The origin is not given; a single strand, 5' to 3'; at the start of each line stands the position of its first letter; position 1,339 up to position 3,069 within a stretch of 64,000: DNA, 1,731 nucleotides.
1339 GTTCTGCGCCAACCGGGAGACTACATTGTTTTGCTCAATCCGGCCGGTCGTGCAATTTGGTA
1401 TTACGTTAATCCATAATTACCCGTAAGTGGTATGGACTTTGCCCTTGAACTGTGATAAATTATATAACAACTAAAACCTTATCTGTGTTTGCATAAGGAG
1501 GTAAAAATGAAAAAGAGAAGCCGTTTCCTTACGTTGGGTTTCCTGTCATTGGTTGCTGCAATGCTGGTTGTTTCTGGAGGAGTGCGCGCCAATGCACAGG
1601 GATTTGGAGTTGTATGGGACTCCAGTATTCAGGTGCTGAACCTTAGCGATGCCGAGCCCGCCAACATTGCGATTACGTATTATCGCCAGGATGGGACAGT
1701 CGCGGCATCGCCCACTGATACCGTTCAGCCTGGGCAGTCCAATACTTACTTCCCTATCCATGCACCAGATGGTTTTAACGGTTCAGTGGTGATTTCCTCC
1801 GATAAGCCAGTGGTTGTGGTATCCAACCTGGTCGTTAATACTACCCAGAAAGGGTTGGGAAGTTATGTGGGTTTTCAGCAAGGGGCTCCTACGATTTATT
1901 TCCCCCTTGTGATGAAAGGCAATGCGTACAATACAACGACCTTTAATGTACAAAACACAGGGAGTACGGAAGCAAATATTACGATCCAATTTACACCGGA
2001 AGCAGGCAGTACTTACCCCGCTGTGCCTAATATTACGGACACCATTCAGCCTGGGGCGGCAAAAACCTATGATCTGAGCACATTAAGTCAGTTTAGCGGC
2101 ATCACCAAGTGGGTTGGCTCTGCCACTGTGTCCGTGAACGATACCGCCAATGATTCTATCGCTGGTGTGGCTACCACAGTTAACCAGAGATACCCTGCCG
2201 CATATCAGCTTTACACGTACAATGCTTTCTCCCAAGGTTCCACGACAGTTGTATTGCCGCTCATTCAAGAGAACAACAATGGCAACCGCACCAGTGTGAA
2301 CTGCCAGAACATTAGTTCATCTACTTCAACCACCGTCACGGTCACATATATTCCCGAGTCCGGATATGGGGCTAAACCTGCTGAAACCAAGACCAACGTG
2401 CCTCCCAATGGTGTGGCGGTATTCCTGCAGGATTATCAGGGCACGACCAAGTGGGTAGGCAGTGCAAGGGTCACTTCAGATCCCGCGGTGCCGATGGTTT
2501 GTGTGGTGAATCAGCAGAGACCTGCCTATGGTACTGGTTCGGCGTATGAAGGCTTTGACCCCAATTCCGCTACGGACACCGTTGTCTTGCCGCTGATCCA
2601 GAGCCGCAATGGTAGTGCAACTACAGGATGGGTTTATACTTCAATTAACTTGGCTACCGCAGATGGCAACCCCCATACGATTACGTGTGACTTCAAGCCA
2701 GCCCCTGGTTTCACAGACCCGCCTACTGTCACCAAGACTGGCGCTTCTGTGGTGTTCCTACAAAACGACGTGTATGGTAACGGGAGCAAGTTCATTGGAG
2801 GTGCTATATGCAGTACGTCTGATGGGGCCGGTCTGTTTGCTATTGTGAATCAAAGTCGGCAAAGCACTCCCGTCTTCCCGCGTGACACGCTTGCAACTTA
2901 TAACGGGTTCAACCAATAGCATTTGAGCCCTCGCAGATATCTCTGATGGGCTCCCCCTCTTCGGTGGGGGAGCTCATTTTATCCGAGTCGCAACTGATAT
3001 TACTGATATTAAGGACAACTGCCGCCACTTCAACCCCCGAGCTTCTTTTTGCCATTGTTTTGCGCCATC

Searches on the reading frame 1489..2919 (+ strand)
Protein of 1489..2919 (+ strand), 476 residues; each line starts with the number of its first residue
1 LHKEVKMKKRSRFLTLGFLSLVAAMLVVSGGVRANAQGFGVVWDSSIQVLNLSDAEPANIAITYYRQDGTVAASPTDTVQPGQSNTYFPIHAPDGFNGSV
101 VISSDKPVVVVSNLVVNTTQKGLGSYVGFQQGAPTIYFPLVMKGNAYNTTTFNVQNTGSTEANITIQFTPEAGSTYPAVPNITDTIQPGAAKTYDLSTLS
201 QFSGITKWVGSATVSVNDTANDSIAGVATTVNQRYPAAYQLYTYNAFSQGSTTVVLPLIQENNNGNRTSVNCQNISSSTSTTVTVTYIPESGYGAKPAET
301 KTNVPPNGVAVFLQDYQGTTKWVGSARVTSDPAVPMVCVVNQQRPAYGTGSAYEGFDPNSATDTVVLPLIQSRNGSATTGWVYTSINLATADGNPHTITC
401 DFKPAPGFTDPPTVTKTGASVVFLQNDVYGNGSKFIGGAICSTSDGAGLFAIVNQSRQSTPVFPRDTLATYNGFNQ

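Call 34: list_cluster_members(proteins=[window:1489-2919:+, window:4598-6364:+, window:6364-7791:+, window:44438-45067:-, window:41772-42872:-, window:48865-49827:-])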
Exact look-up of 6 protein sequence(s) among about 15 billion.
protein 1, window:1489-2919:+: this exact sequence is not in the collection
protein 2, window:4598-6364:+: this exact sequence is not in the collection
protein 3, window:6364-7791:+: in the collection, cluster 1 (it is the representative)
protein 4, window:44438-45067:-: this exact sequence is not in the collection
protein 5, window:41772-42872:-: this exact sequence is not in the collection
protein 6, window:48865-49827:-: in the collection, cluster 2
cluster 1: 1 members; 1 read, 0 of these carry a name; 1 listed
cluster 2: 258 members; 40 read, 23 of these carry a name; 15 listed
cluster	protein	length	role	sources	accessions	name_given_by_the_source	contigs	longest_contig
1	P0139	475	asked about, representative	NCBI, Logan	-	-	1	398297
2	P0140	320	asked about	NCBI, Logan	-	-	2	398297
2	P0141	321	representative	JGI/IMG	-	creatinine amidohydrolase/Fe(II)-dependent formamide hydrolase-like protein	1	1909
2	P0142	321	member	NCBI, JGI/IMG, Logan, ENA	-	creatinine amidohydrolase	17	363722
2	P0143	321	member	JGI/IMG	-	creatinine amidohydrolase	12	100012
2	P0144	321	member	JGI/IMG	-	creatinine amidohydrolase/Fe(II)-dependent formamide hydrolase-like protein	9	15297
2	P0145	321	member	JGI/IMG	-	creatinine amidohydrolase/Fe(II)-dependent formamide hydrolase-like protein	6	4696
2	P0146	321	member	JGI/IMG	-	creatinine amidohydrolase/Fe(II)-dependent formamide hydrolase-like protein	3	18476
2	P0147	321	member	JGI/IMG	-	creatinine amidohydrolase/Fe(II)-dependent formamide hydrolase-like protein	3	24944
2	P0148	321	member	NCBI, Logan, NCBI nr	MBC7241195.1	MAG: creatininase family protein [Anaerolineae bacterium] | creatininase family protein [Anaerolineae bacterium]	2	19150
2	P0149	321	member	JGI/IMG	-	creatinine amidohydrolase/Fe(II)-dependent formamide hydrolase-like protein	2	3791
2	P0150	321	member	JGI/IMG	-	creatinine amidohydrolase/Fe(II)-dependent formamide hydrolase-like protein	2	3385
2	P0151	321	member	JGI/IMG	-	creatinine amidohydrolase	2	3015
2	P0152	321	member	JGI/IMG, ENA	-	creatinine amidohydrolase/Fe(II)-dependent formamide hydrolase-like protein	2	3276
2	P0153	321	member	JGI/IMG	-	creatinine amidohydrolase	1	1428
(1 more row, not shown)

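Call 42: list_cluster_members(proteins=[window:1507-2919:+, window:4667-6364:+, window:7947-9179:+, window:10227-13355:+, window:81-941:+, window:868-1416:+, window:38681-39928:-, window:40039-41760:-, window:21607-22419:-, window:22603-23886:+])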
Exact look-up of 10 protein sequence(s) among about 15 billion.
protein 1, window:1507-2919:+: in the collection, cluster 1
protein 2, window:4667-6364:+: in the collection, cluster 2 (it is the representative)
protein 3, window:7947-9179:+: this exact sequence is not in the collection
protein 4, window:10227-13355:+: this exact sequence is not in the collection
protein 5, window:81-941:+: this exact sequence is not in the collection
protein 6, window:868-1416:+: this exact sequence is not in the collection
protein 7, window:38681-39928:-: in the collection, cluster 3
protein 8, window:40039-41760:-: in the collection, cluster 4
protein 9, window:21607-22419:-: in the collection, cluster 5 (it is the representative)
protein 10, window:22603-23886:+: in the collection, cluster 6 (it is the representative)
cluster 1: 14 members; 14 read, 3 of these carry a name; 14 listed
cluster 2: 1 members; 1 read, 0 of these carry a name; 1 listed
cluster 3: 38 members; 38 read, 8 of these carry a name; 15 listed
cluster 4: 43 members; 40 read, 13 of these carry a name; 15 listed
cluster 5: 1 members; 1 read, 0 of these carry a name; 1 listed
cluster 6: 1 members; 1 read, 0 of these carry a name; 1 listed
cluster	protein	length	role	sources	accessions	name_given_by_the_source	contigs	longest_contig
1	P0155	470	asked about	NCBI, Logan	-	-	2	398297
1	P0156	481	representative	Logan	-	-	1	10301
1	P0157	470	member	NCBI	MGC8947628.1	MAG: hypothetical protein ACP5N6_15945 [Anaerolineae bacterium]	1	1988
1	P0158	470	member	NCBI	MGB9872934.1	MAG: hypothetical protein ACPLYD_14910 [Anaerolineae bacterium]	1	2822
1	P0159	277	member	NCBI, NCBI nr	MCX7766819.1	MAG: hypothetical protein N2246_08980, partial [Candidatus Sumerlaeia bacterium] | hypothetical protein [Candidatus Sumerlaeia bacterium]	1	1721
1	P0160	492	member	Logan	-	-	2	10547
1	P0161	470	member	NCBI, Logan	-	-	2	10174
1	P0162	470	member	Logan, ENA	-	-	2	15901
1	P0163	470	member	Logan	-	-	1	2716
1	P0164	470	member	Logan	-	-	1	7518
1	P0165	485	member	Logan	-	-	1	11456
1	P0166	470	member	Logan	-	-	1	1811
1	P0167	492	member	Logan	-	-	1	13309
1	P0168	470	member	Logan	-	-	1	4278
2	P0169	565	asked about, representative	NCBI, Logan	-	-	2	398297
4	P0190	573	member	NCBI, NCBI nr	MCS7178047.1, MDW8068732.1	MAG: aldehyde ferredoxin oxidoreductase C-terminal domain-containing protein ... | aldehyde ferredoxin oxidoreductase [Anaerolineae bacterium]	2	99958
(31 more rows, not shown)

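Call 43: find_encoding_contigs(protein=P0162, flank=9000, max_places=3)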
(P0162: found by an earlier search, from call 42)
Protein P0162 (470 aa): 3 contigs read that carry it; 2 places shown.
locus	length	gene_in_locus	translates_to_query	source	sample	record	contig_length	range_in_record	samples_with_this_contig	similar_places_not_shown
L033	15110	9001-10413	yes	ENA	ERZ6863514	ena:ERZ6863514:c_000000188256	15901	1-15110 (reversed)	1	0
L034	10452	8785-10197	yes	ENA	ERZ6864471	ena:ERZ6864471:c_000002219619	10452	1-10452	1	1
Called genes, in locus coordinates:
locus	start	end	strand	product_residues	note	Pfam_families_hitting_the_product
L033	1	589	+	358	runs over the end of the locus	PF13579:Glyco_trans_4_4 (weak), PF13439:Glyco_transf_4, PF00534:Glycos_transf_1, PF13692:Glyco_trans_1_4, PF13524:Glyco_trans_1_2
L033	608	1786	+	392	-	PF13439:Glyco_transf_4, PF13579:Glyco_trans_4_4, PF20706:GT4-conflict (weak), PF00534:Glycos_transf_1, PF13692:Glyco_trans_1_4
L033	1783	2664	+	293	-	PF00535:Glycos_transf_2, PF10111:Glyco_tranf_2_2 (weak), PF13641:Glyco_tranf_2_3, PF13506:Glyco_transf_21, PF13632:Glyco_trans_2_3, PF02709:Glyco_transf_7C (weak)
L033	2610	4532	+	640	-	PF00733:Asn_synthase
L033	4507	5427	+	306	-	PF13489:Methyltransf_23, PF13847:Methyltransf_31, PF08241:Methyltransf_11, PF08242:Methyltransf_12, PF13649:Methyltransf_25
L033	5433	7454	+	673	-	PF13231:PMT_2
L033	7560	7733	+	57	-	-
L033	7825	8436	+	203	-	-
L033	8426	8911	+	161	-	PF00932:LTD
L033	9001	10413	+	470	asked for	-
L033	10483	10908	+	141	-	-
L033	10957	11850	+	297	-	-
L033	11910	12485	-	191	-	PF00156:Pribosyltran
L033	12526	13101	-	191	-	PF00265:TK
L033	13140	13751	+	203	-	-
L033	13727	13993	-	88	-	PF01016:Ribosomal_L27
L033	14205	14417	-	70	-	PF25734:RelB_like_antitoxin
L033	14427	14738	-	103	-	PF00829:Ribosomal_L21p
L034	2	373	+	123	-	?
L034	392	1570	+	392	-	PF13439:Glyco_transf_4, PF13579:Glyco_trans_4_4, PF20706:GT4-conflict (weak), PF00534:Glycos_transf_1, PF13692:Glyco_trans_1_4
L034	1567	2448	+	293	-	PF00535:Glycos_transf_2, PF10111:Glyco_tranf_2_2 (weak), PF13641:Glyco_tranf_2_3, PF13506:Glyco_transf_21, PF13632:Glyco_trans_2_3, PF02709:Glyco_transf_7C (weak)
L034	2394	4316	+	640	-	PF00733:Asn_synthase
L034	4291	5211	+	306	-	PF13489:Methyltransf_23, PF13847:Methyltransf_31, PF08241:Methyltransf_11, PF08242:Methyltransf_12, PF13649:Methyltransf_25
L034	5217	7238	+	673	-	PF13231:PMT_2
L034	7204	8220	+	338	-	-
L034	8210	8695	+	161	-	PF00932:LTD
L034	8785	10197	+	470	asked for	-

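Call 44: find_encoding_contigs(protein=P0190, flank=10000, max_places=3)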
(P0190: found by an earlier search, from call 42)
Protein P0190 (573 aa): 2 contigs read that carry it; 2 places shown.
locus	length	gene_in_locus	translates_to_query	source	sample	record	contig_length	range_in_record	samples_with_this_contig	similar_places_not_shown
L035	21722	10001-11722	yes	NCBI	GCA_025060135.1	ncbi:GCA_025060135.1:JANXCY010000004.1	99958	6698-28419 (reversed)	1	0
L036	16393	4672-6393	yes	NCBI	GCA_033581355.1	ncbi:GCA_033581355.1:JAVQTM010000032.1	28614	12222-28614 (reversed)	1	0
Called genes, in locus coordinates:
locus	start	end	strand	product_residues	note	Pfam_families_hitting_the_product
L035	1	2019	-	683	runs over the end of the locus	PF01594:AI-2E_transport, PF00583:Acetyltransf_1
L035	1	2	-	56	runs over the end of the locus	-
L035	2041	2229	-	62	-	-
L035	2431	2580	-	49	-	-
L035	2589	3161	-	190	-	PF10502:Peptidase_S26, PF00717:Peptidase_S24 (weak)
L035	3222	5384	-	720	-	PF01138:RNase_PH, PF03725:RNase_PH_C, PF03726:PNPase, PF01138:RNase_PH, PF00013:KH_1, PF00575:S1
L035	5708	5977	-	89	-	PF00312:Ribosomal_S15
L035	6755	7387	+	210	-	PF02607:B12-binding_2, PF02310:B12-binding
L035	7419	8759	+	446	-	PF01208:URO-D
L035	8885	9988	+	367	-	PF08240:ADH_N, PF16912:Glu_dehyd_C, PF00107:ADH_zinc_N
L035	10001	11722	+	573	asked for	PF02730:AFOR_N, PF01314:AFOR_C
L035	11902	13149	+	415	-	PF13458:Peripla_BP_6, PF13433:Peripla_BP_5 (faint)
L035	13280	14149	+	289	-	PF02653:BPD_transp_2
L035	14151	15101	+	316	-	PF02653:BPD_transp_2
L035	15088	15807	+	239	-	PF13476:AAA_23 (weak), PF00005:ABC_tran, PF13304:AAA_21 (faint), PF12399:BCA_ABC_TP_C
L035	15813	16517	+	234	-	PF00005:ABC_tran, PF02463:SMC_N (faint), PF13304:AAA_21 (faint)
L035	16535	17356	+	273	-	PF00106:adh_short, PF08659:KR, PF23441:SDR (weak), PF13561:adh_short_C2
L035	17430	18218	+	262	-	PF10703:MoaF, PF17409:MoaF_C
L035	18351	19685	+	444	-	PF02515:CoA_transf_3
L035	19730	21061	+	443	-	PF02515:CoA_transf_3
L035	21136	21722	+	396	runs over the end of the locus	PF00108:Thiolase_N, PF08545:ACP_syn_III (weak), PF02803:Thiolase_C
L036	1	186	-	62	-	?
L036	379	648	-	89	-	PF00312:Ribosomal_S15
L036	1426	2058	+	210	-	PF02607:B12-binding_2, PF02310:B12-binding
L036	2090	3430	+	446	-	PF01208:URO-D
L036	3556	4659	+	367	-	PF08240:ADH_N, PF16912:Glu_dehyd_C, PF00107:ADH_zinc_N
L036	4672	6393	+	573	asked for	PF02730:AFOR_N, PF01314:AFOR_C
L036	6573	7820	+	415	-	PF13458:Peripla_BP_6, PF13433:Peripla_BP_5 (faint)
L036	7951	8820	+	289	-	PF02653:BPD_transp_2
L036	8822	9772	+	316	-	PF02653:BPD_transp_2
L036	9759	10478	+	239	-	PF13476:AAA_23 (weak), PF00005:ABC_tran, PF13304:AAA_21 (faint), PF12399:BCA_ABC_TP_C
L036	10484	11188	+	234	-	PF00005:ABC_tran, PF02463:SMC_N (faint), PF13304:AAA_21 (faint)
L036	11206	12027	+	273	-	PF00106:adh_short, PF08659:KR, PF23441:SDR (weak), PF13561:adh_short_C2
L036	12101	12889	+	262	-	PF10703:MoaF, PF17409:MoaF_C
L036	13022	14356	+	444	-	PF02515:CoA_transf_3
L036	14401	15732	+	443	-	PF02515:CoA_transf_3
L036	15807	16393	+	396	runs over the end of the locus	PF00108:Thiolase_N, PF08545:ACP_syn_III (weak), PF02803:Thiolase_C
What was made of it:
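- More distant relatives (L035/L036) have rpsO-pnp upstream instead (call 44).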
